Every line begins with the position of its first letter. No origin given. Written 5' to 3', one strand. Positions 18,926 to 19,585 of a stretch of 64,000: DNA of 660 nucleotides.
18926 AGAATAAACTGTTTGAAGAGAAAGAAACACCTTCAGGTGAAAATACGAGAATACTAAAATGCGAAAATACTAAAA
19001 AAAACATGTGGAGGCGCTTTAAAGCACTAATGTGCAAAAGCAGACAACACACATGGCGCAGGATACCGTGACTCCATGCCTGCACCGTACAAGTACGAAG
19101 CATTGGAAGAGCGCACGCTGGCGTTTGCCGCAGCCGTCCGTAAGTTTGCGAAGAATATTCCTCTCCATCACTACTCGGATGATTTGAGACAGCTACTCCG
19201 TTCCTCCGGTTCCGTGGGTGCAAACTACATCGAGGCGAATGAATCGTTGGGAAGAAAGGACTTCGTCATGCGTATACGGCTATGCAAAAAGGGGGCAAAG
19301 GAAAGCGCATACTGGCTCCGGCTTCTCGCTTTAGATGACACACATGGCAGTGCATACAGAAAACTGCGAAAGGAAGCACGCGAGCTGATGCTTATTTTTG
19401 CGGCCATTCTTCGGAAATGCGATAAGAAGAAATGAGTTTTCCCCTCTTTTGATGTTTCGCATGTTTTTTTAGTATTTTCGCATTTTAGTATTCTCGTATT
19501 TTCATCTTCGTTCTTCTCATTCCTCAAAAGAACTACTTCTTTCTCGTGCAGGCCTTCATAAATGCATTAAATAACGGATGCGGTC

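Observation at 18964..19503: Four-helix-bundle ('23S IVS protein') gene carried in a 540-bp cassette with 44-nt near-perfect terminal inverted repeats, outside any rRNA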

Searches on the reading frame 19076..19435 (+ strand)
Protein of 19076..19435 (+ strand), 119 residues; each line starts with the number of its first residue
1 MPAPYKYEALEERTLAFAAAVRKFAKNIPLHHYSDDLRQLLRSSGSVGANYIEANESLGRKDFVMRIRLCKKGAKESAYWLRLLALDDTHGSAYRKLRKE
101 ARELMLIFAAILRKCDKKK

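Call 8: search_protein_families(library=pfam, proteins=[window:19076-19435:+])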
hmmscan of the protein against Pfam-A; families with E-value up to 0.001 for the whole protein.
window:19076-19435:+ (119 aa): 1 family
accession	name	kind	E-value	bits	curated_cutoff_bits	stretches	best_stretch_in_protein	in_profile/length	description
PF05635.17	23S_rRNA_IVP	-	2e-09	38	33.8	1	13-105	8-101/106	23S rRNA-intervening sequence protein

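Call 9: search_protein_families(library=ncbifam, proteins=[window:19076-19435:+])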
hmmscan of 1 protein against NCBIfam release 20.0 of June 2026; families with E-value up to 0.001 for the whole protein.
window:19076-19435:+ (119 aa): 1 family
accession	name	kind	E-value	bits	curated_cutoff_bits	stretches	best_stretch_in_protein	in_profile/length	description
TIGR02436.1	TIGR02436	subfamily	4.2e-15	55.9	24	1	12-114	3-107/109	four helix bundle protein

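Call 12: find_encoding_contigs(protein=window:19076-19435:+, flank=10000, max_places=10)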
Protein window:19076-19435:+ (119 aa): no gene with exactly this product is on record in the collection.

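Call 13: find_homologous_proteins(query=window:19076-19435:+)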
Query window:19076-19435:+ (119 aa): 5438 proteins with E <= 0.001 among 5467 candidates; the best 120 are listed.
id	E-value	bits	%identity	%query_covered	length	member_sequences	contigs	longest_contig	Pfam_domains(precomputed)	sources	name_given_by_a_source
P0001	2.0e-71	255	100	100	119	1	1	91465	PF05635.18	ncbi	-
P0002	6.1e-32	128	62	90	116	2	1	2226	PF05635.18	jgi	jgi:four helix bundle protein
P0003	9.3e-32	127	60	93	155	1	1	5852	PF05635.18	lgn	-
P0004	2.8e-31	126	58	96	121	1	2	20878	PF05635.18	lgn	-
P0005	3.1e-31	126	64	95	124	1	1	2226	PF05635.18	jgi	jgi:four helix bundle protein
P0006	1.9e-30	123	59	90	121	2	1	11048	PF05635.18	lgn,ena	-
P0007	3.0e-30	122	62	88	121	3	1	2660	PF05635.18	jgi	jgi:four helix bundle protein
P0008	3.9e-30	122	55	100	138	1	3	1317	PF05635.18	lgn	-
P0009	4.6e-30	122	56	97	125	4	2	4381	PF05635.18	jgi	jgi:four helix bundle protein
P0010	4.8e-30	122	59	96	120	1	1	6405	PF05635.18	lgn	-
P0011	5.2e-30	122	61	87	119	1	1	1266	PF05635.18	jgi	jgi:four helix bundle protein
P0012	7.7e-30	121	57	94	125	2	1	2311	PF05635.18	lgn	-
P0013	8.6e-30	121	58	97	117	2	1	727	PF05635.18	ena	-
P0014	9.2e-30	121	55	95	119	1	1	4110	PF05635.18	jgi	jgi:four helix bundle protein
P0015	1.1e-29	121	55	92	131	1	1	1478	PF05635.18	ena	-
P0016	1.5e-29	120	54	95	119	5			PF05635.18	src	-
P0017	1.5e-29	120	57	90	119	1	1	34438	PF05635.18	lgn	-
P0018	1.5e-29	120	60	91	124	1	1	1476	PF05635.18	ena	-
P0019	2.6e-29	119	59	92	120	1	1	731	PF05635.18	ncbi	-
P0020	2.7e-29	119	61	92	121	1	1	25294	PF05635.18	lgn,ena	-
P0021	2.7e-29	119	58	95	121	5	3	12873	PF05635.18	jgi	jgi:four helix bundle protein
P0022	2.9e-29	119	59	89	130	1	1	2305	PF05635.18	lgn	-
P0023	3.0e-29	119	58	93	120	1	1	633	PF05635.18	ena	-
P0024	3.1e-29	119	60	90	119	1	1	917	PF05635.18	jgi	-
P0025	3.2e-29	119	60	87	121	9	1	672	PF05635.18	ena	-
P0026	3.2e-29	119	58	90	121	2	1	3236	PF05635.18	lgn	-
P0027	3.3e-29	119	56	92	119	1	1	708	PF05635.18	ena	-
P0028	3.4e-29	119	61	95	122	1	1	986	PF05635.18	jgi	jgi:four helix bundle protein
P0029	3.7e-29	119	57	91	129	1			PF05635.18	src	-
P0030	4.1e-29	119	59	87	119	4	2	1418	PF05635.18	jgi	jgi:four helix bundle protein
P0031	4.4e-29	119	59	97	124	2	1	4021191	PF05635.18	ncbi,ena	-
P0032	5.1e-29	118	56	92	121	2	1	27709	PF05635.18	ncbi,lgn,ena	ncbi:MAG: four helix bundle protein [bacterium]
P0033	5.3e-29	118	55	92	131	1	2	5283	PF05635.18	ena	-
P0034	6.1e-29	118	58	91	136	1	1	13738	PF05635.18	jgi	-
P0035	6.2e-29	118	59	90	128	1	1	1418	PF05635.18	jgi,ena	jgi:four helix bundle protein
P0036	6.5e-29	118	57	92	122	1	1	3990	PF05635.18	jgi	jgi:four helix bundle protein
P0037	6.9e-29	118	56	90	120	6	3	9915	PF05635.18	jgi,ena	jgi:four helix bundle protein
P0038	6.9e-29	118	61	89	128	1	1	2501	PF05635.18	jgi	jgi:four helix bundle protein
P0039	7.1e-29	118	55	94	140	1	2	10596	PF05635.18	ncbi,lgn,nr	ncbi:four helix bundle protein [Candidatus Peregrinibacteria bacterium]|nr:four helix bundle protein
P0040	7.5e-29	118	60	89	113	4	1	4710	PF05635.18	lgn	-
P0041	7.6e-29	118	57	94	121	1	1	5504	PF05635.18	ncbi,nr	ncbi:four helix bundle protein [candidate division WOR-3 bacterium]|nr:four helix bundle protein [ca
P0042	7.8e-29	118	58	96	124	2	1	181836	PF05635.18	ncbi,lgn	-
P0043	8.4e-29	118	59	92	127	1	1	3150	PF05635.18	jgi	jgi:four helix bundle protein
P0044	8.5e-29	118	56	89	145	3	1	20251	PF05635.18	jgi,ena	-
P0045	8.7e-29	118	54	95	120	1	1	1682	PF05635.18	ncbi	ncbi:MAG: four helix bundle protein [Chthoniobacterales bacterium]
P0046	9.0e-29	118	56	93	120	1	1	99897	PF05635.18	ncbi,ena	-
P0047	9.1e-29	118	53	99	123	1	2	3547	PF05635.18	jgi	-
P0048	9.5e-29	118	57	90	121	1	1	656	PF05635.18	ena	-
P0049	9.7e-29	118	55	97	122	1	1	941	PF05635.18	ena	-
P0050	1.0e-28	118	53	95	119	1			PF05635.18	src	-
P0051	1.0e-28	117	55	95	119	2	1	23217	PF05635.18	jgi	jgi:four helix bundle protein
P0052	1.0e-28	117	54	95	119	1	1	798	PF05635.18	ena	-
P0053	1.1e-28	117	58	93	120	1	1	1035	PF05635.18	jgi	-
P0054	1.1e-28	117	54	95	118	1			PF05635.18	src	-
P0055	1.1e-28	117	55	97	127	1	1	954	PF05635.18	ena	-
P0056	1.2e-28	117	57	95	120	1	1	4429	PF05635.18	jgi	jgi:four helix bundle protein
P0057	1.2e-28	117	58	94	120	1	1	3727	PF05635.18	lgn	-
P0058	1.2e-28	117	62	87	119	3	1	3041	PF05635.18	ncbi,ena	-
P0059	1.3e-28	117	54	95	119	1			PF05635.18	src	-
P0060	1.3e-28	117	54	95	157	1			PF05635.18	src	-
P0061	1.3e-28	117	58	90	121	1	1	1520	PF05635.18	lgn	-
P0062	1.3e-28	117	54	93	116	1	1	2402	PF05635.18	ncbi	-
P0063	1.4e-28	117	56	90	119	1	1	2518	PF05635.18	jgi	jgi:four helix bundle protein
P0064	1.4e-28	117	59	87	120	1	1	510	PF05635.18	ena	-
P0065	1.5e-28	117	58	92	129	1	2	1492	PF05635.18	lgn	-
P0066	1.5e-28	117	54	90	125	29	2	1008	PF05635.18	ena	-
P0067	1.5e-28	117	53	97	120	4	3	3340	PF05635.18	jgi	jgi:four helix bundle protein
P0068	1.5e-28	117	63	88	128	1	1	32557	PF05635.18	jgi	jgi:four helix bundle protein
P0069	1.5e-28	117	59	95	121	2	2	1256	PF05635.18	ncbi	-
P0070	1.6e-28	117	57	96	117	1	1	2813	PF05635.18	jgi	jgi:four helix bundle protein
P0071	1.7e-28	117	62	95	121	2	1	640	PF05635.18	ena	-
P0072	1.7e-28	117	54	100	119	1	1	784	PF05635.18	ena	-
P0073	1.8e-28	117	58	88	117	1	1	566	PF05635.18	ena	-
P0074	1.9e-28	117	56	97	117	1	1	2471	PF05635.18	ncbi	-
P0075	1.9e-28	117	55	90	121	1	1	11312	PF05635.18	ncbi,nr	ncbi:MAG: four helix bundle protein [Proteobacteria bacterium]|nr:four helix bundle protein [Pseudom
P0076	1.9e-28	117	55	96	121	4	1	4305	PF05635.18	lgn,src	-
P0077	1.9e-28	117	57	94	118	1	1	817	PF05635.18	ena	-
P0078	1.9e-28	117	56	88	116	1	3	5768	PF05635.18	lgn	-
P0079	2.0e-28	117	59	90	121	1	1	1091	PF05635.18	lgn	-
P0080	2.0e-28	117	56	97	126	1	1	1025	PF05635.18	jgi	jgi:four helix bundle protein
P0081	2.1e-28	116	60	90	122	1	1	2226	PF05635.18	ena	-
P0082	2.1e-28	116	59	87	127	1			PF05635.18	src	-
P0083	2.1e-28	116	54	90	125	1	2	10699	PF05635.18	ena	-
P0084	2.2e-28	116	54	95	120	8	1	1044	PF05635.18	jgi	jgi:four helix bundle protein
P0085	2.3e-28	116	58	95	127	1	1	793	PF05635.18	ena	-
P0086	2.3e-28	116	61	88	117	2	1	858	PF05635.18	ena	-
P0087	2.3e-28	116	58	88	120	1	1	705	PF05635.18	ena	-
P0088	2.3e-28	116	58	93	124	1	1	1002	PF05635.18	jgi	jgi:four helix bundle protein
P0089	2.4e-28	116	59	89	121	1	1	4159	PF05635.18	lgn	-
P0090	2.5e-28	116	60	89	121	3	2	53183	PF05635.18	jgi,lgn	-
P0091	2.5e-28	116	57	95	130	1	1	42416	PF05635.18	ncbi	-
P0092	2.6e-28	116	55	97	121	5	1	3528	PF05635.18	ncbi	-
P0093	2.6e-28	116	56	89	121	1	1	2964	PF05635.18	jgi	-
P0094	2.7e-28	116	54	95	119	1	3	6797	PF05635.18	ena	-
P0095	2.7e-28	116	58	88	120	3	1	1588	PF05635.18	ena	-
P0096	2.8e-28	116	55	96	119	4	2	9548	PF05635.18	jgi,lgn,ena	jgi:four helix bundle protein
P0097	2.9e-28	116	56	93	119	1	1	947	PF05635.18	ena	-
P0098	2.9e-28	116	55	90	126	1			PF05635.18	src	-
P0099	2.9e-28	116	57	91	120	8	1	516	PF05635.18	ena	-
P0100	3.0e-28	116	53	96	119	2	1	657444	PF05635.18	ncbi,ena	-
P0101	3.1e-28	116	53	95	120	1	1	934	PF05635.18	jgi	jgi:four helix bundle protein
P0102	3.1e-28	116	54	90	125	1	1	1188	PF05635.18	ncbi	-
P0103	3.1e-28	116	54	90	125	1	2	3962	PF05635.18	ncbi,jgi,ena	-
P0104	3.2e-28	116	54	95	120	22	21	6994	PF05635.18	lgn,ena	-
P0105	3.2e-28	116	54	90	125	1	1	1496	PF05635.18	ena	-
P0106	3.2e-28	116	55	94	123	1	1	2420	PF05635.18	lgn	-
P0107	3.3e-28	116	56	90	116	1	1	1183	PF05635.18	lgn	-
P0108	3.4e-28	116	54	90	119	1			PF05635.18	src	-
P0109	3.4e-28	116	59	89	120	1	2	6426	PF05635.18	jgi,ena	-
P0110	3.4e-28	116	58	92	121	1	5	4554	PF05635.18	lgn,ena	-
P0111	3.7e-28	116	54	95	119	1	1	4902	PF05635.18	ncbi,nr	ncbi:MAG TPA: four helix bundle protein [Candidatus Binatia bacterium]|nr:four helix bundle protein 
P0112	3.7e-28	116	58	90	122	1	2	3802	PF05635.18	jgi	jgi:four helix bundle protein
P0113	3.9e-28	116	55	92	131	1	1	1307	PF05635.18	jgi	jgi:four helix bundle protein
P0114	4.0e-28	116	53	95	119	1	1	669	PF05635.18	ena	-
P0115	4.0e-28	116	53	92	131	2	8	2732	PF05635.18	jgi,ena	-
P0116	4.0e-28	116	53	92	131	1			PF05635.18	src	-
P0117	4.1e-28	116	55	92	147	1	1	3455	PF05635.18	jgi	jgi:four helix bundle protein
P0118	4.2e-28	116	58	87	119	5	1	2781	PF05635.18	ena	-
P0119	4.2e-28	116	54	92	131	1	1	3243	PF05635.18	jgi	jgi:four helix bundle protein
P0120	4.2e-28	116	54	95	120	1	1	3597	PF05635.18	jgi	jgi:four helix bundle protein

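Call 14: find_encoding_contigs(protein=P0001, flank=10000, max_places=10)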
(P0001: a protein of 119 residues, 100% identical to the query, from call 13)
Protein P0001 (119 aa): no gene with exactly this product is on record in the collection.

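Call 15: list_cluster_members(proteins=[P0001])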
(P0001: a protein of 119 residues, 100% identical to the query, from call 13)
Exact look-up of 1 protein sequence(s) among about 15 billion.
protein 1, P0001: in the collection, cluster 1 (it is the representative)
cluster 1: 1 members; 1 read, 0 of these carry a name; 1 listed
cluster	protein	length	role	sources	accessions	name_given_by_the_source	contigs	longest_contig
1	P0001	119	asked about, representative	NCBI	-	-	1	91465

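Call 52: find_related_loci(query=A2, collection=metagenome_contigs, flank=4000)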
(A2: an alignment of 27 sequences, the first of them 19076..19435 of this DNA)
Query A2 (119 aa) in metagenome_contigs; peptide patterns used: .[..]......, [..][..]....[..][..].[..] (x = any residue, [..] = any of these).
600 stretches matched a pattern (row limit reached: there are more); 561 encode a relative of the query (tblastn E <= 1e-3); the best 80 are kept; 80 distinct loci.
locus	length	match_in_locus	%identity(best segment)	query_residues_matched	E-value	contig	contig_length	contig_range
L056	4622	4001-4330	62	10-116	2e-36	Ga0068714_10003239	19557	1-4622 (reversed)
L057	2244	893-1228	57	4-117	6e-36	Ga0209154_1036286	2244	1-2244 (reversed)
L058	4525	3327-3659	55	4-116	1e-35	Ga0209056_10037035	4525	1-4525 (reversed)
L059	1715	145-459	57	4-115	6e-36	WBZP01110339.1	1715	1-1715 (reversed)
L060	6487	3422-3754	54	4-116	1e-35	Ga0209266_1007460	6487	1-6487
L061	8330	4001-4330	56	10-116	4e-35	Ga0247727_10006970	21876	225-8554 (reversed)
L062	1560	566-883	58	10-113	4e-35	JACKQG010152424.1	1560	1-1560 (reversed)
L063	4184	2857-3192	56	4-117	5e-35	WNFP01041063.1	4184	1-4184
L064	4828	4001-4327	56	10-115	4e-35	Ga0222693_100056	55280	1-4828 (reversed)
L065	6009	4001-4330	58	6-115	8e-35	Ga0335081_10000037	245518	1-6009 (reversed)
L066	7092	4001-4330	58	10-116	2e-34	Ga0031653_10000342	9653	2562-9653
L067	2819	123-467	55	2-116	2e-34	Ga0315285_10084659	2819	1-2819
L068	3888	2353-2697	54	1-114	2e-34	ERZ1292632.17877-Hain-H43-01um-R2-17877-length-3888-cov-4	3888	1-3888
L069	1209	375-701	61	10-116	4e-35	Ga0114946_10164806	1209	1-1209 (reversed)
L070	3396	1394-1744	53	2-117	2e-34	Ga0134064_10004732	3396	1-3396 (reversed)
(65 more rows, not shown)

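Call 59: search_solved_structures(query=window:19076-19435:+, max_evalue=0.01)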
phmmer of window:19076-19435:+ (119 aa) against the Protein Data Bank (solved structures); distinct sequences matched with E-value up to 0.01: 1.
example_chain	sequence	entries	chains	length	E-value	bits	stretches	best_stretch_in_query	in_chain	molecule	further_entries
2rld_A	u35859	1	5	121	1.4e-09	41.4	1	8-113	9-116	Uncharacterized protein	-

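Call 73: search_dna_similar(query=window:19076-19435:+, collection=plasmids, mode=protein, max_rows=30)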
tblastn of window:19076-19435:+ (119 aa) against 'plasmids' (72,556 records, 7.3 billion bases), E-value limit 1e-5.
Records with a match: 15; places in all: 19; records where one place covers at least 80% of the query: 4.
Best place of each record, by identity: <60% 15.
By first word of the organism name: Nostoc 7; Planktothrix 3; Pseudanabaena 1; Anabaena 1; Chondrinema 1; Treponema 1; Aulosira 1.
By predicted mobility (MOB-suite, as given by PLSDB): non-mobilizable 8; conjugative 5; mobilizable 2.
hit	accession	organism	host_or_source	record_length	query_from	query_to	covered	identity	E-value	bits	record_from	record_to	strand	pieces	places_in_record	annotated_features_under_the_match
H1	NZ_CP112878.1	Pseudanabaena galeata CCNP1313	-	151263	10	118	92%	34.2%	3e-8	57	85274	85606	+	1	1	four helix bundle protein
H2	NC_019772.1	Anabaena cylindrica PCC 7122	water, most likely pond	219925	1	112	94%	32.2%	2e-6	52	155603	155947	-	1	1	four helix bundle protein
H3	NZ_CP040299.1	Nostoc sp. TCL26-01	Leiosporoceros dussii,pure culture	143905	8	112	88%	33.3%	8e-6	50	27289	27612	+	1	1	four helix bundle protein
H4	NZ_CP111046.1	Chondrinema litorale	Seaweed,red alga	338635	38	115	66%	39.5%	9e-8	56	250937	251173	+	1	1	four helix bundle protein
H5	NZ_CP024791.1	Nostoc flagelliforme CCNUN1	cell culture,desert soil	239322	38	118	68%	37.8%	7e-7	53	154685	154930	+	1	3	four helix bundle protein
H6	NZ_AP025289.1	Treponema saccharophilum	-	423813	9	115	90%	28.4%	1e-5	50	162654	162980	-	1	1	four helix bundle protein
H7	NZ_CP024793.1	Nostoc flagelliforme CCNUN1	cell culture,desert soil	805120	38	118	68%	36.6%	2e-6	52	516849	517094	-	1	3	four helix bundle protein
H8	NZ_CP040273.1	Nostoc sp. C052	Blasia pusilla,pure culture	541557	38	118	68%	36.6%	3e-6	51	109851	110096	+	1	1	four helix bundle protein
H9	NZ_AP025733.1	Nostoc cf. commune SO-36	-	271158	38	114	65%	38.5%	3e-6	51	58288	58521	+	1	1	four helix bundle protein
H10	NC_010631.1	Nostoc punctiforme PCC 73102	-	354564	38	114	65%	38.5%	6e-6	50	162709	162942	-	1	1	four helix bundle protein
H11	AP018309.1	Aulosira laxa NIES-50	-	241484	38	119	69%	33.7%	7e-6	50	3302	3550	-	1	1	hypothetical protein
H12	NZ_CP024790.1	Nostoc flagelliforme CCNUN1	cell culture,desert soil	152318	38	114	65%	35.9%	4e-6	51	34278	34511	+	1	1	four helix bundle protein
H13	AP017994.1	Planktothrix agardhii NIES-204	-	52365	12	84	61%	37.8%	4e-6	51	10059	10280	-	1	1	hypothetical protein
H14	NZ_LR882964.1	Planktothrix agardhii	-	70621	12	84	61%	37.8%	4e-6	51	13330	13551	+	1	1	four helix bundle protein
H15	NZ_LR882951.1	Planktothrix agardhii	-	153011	12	84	61%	37.8%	4e-6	51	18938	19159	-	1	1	four helix bundle protein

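Call 78: get_annotated_region(hit=H2, flank=1500)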
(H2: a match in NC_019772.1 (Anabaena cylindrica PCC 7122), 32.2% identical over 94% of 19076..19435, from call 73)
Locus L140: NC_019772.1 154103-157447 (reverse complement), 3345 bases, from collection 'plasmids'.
description: Anabaena cylindrica PCC 7122 plasmid pANACY.01, complete sequence
organism: Anabaena cylindrica PCC 7122 (NCBI taxid 272123)
taxonomy: Bacteria; Cyanobacteriota; Cyanophyceae; Nostocales; Nostocaceae; Anabaena; Anabaena cylindrica; Anabaena cylindrica PCC 7122
host: -; source: water, most likely pond; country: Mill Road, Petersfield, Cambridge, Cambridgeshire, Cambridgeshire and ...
typing (MOB-suite, as given by PLSDB): conjugative; replicon rep_cluster_345; relaxase MOBP; mating-pair formation MPF_T
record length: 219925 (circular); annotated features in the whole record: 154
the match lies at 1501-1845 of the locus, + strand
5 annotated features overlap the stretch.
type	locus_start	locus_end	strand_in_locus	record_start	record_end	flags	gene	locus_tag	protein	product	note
CDS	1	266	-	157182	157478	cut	-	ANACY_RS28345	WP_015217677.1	hypothetical protein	-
CDS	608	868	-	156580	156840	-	-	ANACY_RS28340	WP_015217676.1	hypothetical protein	-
CDS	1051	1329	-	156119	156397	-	cas2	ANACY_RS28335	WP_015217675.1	CRISPR-associated endonuclease Cas2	GO:0043571 - maintenance of CRISPR repeat elements [Evidence IEA]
CDS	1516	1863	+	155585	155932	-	-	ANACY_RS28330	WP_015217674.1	four helix bundle protein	-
CDS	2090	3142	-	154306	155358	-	cas1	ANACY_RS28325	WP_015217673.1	CRISPR-associated endonuclease Cas1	GO:0043571 - maintenance of CRISPR repeat elements [Evidence IEA]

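Call 79: get_annotated_region(hit=H10, flank=1500)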
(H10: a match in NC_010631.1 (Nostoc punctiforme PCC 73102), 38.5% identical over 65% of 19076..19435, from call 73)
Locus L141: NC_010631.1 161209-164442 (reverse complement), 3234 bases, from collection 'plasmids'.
description: Nostoc punctiforme PCC 73102 plasmid pNPUN01, complete sequence
organism: Nostoc punctiforme PCC 73102 (NCBI taxid 63737)
taxonomy: Bacteria; Cyanobacteriota; Cyanophyceae; Nostocales; Nostocaceae; Nostoc; Nostoc punctiforme; Nostoc punctiforme PCC 73102
host: -; source: -; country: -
typing (MOB-suite, as given by PLSDB): conjugative; replicon rep_cluster_317; relaxase MOBF; mating-pair formation MPF_T
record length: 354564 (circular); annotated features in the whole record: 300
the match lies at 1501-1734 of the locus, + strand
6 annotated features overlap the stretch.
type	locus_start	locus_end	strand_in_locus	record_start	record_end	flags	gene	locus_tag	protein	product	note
CDS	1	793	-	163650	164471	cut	-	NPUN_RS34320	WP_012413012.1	heteromeric transposase endonuclease subunit TnsA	-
CDS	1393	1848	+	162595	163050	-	-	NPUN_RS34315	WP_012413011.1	four helix bundle protein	-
CDS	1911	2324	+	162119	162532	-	-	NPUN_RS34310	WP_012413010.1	element excision factor XisH family protein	-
CDS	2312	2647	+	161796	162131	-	-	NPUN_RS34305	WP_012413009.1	XisI protein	-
CDS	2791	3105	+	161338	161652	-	-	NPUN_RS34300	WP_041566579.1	hypothetical protein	-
CDS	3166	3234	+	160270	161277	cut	-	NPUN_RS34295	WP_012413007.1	tyrosine-type recombinase/integrase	GO:0015074 - DNA integration [Evidence IEA]; GO:0006310 - DNA recombination [Evidence IEA]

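Call 80: get_annotated_region(hit=H6, flank=1500)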
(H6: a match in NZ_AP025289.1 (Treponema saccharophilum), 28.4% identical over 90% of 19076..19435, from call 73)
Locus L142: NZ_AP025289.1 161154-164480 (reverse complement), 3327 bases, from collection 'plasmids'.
description: Treponema saccharophilum strain JCM 32279 plasmid pTS1, complete sequence
organism: Treponema saccharophilum (NCBI taxid 165)
taxonomy: Bacteria; Spirochaetota; Spirochaetia; Spirochaetales; Treponemataceae; Treponema; Treponema saccharophilum
host: -; source: -; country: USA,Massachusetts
typing (MOB-suite, as given by PLSDB): non-mobilizable
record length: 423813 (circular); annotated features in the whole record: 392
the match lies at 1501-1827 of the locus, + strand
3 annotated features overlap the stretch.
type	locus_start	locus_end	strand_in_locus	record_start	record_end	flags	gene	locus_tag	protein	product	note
CDS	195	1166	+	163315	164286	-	-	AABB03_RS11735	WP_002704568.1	DMT family transporter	GO:0055085 - transmembrane transport [Evidence IEA]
CDS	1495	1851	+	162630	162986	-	-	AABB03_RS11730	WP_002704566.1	four helix bundle protein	-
CDS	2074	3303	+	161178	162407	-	-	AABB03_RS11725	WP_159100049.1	DUF4832 domain-containing protein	-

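Call 81: get_annotated_region(hit=H4, flank=1500)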
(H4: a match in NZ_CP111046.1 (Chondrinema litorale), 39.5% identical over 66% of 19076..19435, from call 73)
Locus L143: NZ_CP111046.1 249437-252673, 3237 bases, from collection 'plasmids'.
description: Chondrinema litorale strain WSW3-B12 plasmid unnamed4
organism: Chondrinema litorale (NCBI taxid 2994555)
taxonomy: Bacteria; Bacteroidota; Cytophagia; Cytophagales; Flammeovirgaceae; Chondrinema; Chondrinema litorale
host: -; source: Seaweed,red alga; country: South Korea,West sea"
typing (MOB-suite, as given by PLSDB): non-mobilizable
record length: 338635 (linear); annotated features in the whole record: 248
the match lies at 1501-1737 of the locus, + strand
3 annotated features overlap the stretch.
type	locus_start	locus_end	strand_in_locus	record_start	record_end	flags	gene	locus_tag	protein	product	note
CDS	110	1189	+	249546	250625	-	-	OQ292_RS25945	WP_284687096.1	efflux RND transporter periplasmic adaptor subunit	GO:0006810 - transport [Evidence IEA]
CDS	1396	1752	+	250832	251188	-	-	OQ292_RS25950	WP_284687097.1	four helix bundle protein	-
CDS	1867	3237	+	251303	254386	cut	-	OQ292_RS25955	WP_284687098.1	efflux RND transporter permease subunit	GO:0055085 - transmembrane transport [Evidence IEA]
